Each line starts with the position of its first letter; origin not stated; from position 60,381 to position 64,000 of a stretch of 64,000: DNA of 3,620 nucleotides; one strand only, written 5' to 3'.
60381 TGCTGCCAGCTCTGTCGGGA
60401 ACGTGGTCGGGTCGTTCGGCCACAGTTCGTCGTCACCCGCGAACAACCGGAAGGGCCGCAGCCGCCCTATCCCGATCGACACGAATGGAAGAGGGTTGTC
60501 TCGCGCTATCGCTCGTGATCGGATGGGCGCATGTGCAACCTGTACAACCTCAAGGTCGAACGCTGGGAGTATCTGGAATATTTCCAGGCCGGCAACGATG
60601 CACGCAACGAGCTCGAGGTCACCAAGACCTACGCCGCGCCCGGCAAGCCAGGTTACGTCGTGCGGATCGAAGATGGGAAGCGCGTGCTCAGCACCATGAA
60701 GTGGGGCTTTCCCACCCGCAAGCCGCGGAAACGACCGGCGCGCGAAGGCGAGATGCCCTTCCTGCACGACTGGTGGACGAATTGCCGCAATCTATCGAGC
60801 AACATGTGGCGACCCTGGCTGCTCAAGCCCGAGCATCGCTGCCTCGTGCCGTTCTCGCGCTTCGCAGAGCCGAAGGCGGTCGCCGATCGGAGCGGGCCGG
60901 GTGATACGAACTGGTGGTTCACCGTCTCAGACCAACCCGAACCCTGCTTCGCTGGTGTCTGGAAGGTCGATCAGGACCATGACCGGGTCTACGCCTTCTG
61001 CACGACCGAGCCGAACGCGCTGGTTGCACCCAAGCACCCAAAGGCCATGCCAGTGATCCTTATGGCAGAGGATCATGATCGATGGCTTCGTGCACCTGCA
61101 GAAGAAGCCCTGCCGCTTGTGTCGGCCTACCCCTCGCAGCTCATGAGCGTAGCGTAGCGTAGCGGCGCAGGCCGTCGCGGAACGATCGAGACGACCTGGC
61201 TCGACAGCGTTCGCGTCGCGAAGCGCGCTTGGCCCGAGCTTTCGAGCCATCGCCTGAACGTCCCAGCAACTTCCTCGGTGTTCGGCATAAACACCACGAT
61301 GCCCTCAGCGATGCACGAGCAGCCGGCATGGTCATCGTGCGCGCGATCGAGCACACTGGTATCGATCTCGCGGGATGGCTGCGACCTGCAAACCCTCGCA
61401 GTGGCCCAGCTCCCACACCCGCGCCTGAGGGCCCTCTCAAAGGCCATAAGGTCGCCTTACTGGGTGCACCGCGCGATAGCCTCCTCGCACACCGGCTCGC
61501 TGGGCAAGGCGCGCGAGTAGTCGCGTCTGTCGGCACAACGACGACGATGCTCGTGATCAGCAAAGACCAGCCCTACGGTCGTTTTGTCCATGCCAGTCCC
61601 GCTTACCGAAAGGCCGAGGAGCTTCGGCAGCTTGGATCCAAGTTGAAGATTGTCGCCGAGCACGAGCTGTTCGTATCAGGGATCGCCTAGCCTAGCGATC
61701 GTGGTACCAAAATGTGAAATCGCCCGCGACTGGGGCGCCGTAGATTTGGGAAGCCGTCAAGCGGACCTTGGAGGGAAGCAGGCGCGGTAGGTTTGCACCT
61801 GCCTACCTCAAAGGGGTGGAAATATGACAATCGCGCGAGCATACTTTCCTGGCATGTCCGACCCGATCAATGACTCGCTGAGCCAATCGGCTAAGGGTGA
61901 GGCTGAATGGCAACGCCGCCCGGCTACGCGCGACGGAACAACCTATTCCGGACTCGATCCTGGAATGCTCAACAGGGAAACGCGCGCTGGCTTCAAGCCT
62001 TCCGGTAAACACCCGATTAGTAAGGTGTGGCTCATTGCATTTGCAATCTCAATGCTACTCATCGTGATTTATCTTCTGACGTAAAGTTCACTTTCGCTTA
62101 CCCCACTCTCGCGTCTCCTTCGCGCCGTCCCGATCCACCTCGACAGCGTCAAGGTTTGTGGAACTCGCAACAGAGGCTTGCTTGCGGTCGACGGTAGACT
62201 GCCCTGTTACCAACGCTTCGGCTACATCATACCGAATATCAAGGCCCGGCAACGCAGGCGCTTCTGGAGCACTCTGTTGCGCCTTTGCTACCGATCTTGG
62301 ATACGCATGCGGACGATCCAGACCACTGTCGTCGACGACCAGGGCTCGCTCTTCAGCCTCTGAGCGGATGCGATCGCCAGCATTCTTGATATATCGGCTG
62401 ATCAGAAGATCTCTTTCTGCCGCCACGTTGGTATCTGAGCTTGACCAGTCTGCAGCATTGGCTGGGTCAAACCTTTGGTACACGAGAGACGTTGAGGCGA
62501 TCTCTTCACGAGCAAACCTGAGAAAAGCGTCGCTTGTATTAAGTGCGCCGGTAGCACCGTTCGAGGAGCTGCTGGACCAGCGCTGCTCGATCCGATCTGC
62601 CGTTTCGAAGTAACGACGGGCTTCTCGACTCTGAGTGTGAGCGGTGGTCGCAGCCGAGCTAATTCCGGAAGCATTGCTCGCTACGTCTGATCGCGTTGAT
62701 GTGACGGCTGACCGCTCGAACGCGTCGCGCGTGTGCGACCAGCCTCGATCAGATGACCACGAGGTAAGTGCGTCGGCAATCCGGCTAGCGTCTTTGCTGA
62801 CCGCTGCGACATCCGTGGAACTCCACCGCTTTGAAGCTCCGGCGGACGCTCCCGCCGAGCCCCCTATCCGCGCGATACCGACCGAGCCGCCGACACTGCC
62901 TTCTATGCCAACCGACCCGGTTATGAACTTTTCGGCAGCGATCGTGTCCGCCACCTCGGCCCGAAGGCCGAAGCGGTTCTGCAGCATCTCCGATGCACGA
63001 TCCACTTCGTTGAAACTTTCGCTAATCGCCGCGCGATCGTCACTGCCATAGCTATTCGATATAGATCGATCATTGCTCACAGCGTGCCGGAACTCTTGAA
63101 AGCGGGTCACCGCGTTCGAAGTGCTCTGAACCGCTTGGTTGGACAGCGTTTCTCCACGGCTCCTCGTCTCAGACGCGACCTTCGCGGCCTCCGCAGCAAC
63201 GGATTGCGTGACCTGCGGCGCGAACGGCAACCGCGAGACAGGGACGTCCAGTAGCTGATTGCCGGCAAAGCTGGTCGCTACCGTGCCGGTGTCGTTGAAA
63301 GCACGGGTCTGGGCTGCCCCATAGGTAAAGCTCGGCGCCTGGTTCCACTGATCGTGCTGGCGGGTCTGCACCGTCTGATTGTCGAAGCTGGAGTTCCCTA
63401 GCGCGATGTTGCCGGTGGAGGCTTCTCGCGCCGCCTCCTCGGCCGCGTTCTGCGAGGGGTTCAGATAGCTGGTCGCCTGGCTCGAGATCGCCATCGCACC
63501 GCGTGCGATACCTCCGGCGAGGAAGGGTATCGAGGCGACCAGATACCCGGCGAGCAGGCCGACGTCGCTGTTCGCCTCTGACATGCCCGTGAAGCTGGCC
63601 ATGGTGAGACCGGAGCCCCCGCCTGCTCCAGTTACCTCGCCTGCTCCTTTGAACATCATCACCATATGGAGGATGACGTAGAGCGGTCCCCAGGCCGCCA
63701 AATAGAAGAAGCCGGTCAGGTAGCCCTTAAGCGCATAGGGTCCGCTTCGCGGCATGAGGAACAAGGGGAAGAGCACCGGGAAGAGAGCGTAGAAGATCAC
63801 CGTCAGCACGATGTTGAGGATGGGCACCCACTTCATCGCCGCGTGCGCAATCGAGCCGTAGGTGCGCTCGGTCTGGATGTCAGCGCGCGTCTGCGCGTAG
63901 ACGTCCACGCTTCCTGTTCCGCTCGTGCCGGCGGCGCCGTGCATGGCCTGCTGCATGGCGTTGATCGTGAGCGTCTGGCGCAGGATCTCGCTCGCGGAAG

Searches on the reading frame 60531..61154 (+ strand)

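Call 50: search_protein_families(library=pfam, proteins=[window:60531-61154:+], max_evalue=0.001)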
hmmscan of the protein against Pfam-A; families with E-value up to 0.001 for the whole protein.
window:60531-61154:+ (208 aa): 1 family
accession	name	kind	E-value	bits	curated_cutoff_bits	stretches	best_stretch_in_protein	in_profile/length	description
PF02586.19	SRAP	-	2e-18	67.1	27.1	1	1-206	1-203/214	SOS response associated peptidase (SRAP)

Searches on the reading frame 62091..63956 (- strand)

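Call 19: search_protein_families(library=pfam, proteins=[window:62091-63956:-], max_evalue=0.001)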
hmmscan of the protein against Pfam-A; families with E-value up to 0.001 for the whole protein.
window:62091-63956:- (622 aa): 1 family
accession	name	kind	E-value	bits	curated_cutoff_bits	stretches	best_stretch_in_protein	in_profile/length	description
PF07916.16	TraG_N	-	3.1e-39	135.6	36.1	1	7-173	292-462/462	TraG-like protein, N-terminal region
